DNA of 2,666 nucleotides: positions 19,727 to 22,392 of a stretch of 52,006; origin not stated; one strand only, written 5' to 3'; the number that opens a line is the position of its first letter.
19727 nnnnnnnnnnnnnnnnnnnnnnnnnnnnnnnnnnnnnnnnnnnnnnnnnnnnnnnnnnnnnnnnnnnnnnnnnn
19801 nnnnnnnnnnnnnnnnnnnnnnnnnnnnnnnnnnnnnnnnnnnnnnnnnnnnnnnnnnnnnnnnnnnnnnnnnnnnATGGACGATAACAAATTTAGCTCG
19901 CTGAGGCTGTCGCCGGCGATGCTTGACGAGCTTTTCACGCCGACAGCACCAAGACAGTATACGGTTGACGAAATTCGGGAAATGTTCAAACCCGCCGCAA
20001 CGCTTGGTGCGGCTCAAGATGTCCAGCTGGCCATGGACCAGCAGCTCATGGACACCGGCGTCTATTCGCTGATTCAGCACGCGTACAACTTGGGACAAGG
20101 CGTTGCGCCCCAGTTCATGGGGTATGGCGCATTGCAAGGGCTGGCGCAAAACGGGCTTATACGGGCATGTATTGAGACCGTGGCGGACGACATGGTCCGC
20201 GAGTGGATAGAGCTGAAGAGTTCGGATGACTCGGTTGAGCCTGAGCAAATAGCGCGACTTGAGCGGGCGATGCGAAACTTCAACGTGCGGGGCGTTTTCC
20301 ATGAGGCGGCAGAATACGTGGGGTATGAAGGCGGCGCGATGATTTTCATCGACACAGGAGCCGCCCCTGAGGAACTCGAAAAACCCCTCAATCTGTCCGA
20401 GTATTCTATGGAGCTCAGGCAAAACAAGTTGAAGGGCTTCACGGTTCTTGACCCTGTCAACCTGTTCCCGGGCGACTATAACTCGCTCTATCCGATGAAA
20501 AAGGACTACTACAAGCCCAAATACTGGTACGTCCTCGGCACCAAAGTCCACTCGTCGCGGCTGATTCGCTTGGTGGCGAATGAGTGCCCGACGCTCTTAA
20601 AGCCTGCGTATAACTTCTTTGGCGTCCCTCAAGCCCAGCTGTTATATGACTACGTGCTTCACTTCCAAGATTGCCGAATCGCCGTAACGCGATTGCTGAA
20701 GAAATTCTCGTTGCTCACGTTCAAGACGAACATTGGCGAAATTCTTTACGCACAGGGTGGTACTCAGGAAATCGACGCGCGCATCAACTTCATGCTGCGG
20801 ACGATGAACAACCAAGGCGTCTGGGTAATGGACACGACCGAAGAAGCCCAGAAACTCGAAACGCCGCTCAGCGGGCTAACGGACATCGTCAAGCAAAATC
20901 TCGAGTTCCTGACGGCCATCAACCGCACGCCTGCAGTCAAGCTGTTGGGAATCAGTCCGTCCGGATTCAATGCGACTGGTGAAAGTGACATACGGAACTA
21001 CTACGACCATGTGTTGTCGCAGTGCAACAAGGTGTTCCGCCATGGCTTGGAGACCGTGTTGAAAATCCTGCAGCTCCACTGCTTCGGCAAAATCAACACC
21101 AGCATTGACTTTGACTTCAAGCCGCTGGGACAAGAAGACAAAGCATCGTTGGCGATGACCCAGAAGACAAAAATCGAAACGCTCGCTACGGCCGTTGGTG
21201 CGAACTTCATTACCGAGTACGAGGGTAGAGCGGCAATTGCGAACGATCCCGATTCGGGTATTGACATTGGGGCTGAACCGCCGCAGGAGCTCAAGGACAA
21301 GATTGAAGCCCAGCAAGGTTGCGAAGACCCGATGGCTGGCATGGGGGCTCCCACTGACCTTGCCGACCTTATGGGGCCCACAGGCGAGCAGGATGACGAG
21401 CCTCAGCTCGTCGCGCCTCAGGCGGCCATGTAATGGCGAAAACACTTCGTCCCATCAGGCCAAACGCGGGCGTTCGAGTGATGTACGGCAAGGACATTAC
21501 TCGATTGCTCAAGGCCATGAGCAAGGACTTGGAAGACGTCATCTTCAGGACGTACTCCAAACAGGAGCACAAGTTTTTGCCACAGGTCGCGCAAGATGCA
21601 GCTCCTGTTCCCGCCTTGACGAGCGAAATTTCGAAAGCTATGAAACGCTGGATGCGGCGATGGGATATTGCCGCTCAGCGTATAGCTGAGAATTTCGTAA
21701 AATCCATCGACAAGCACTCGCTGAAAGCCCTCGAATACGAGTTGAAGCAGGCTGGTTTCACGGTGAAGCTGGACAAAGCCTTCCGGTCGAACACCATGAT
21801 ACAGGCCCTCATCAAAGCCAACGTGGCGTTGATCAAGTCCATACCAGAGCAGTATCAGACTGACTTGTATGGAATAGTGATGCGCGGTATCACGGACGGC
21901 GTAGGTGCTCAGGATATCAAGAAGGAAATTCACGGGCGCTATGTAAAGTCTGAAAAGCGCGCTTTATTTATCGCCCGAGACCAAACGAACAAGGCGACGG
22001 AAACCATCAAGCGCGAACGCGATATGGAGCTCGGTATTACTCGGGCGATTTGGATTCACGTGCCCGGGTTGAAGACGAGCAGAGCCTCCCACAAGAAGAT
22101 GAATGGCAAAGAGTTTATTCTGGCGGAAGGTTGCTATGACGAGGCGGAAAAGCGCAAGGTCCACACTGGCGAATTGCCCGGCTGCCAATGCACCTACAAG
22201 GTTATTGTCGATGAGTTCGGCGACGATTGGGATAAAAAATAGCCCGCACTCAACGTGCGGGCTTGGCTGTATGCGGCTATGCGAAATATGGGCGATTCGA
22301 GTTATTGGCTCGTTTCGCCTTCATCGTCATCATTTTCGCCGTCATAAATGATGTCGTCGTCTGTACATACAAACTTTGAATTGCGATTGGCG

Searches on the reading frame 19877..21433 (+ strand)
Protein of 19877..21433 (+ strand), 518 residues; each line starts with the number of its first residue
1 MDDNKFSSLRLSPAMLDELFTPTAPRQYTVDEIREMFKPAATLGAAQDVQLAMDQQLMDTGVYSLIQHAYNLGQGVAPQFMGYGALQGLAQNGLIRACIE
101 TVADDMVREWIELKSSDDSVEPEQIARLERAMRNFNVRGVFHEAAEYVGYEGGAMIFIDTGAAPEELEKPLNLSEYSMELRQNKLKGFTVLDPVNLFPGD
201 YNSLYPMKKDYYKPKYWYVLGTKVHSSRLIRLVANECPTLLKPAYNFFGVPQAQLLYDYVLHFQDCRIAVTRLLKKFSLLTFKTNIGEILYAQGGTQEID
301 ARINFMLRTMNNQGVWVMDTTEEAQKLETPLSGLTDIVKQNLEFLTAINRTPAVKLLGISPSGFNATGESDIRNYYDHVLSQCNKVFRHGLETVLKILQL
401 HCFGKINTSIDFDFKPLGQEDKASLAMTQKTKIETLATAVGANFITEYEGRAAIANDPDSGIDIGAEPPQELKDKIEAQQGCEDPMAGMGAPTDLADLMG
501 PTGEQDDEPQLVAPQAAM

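Call 26: search_protein_families(library=phrogs, proteins=[window:19877-21433:+], max_evalue=0.001)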
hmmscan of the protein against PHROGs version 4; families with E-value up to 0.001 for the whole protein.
window:19877-21433:+ (518 aa): 7 families
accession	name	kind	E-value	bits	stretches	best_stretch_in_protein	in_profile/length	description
phrog_146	-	head and packaging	2.6e-91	308.3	1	47-477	18-448/587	portal protein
phrog_15528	-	head and packaging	4.6e-46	158.6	1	79-460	60-456/794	portal protein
phrog_30637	-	unknown function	6.2e-43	147.8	1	221-463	2-246/1119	-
phrog_4660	-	head and packaging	6.7e-42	144.8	1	62-463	95-485/765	minor head protein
phrog_12751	-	unknown function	3.8e-21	76.5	1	252-477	14-240/283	-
phrog_15615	-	head and packaging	3e-07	31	1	91-238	43-183/194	virion structural protein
phrog_220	-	head and packaging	1.7e-05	24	1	224-491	199-473/1338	minor head protein and DNA pilot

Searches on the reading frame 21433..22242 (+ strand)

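Call 26: search_protein_families(library=phrogs, proteins=[window:21433-22242:+], max_evalue=0.001)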
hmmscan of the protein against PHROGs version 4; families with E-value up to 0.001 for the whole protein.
window:21433-22242:+ (269 aa): 8 families
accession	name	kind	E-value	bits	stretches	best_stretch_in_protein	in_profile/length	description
phrog_324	-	head and packaging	7.7e-60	204.6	1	2-269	66-328/624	head morphogenesis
phrog_15127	-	head and packaging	2e-27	97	1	16-236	6-223/602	head protein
phrog_4529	-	head and packaging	3.6e-16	60.5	1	120-256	145-285/533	minor head protein and DNA pilot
phrog_595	-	head and packaging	3.8e-12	47.3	1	121-261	159-300/513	head maturation protease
phrog_2468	-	head and packaging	1.7e-10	41.9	1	20-227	30-235/303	head morphogenesis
phrog_6577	-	unknown function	3.6e-08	33.2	1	128-260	102-231/1066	-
phrog_758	-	head and packaging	4.1e-07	30.6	1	135-255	168-287/326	head morphogenesis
phrog_19443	-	head and packaging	0.00043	19.9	1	88-261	109-287/579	minor head protein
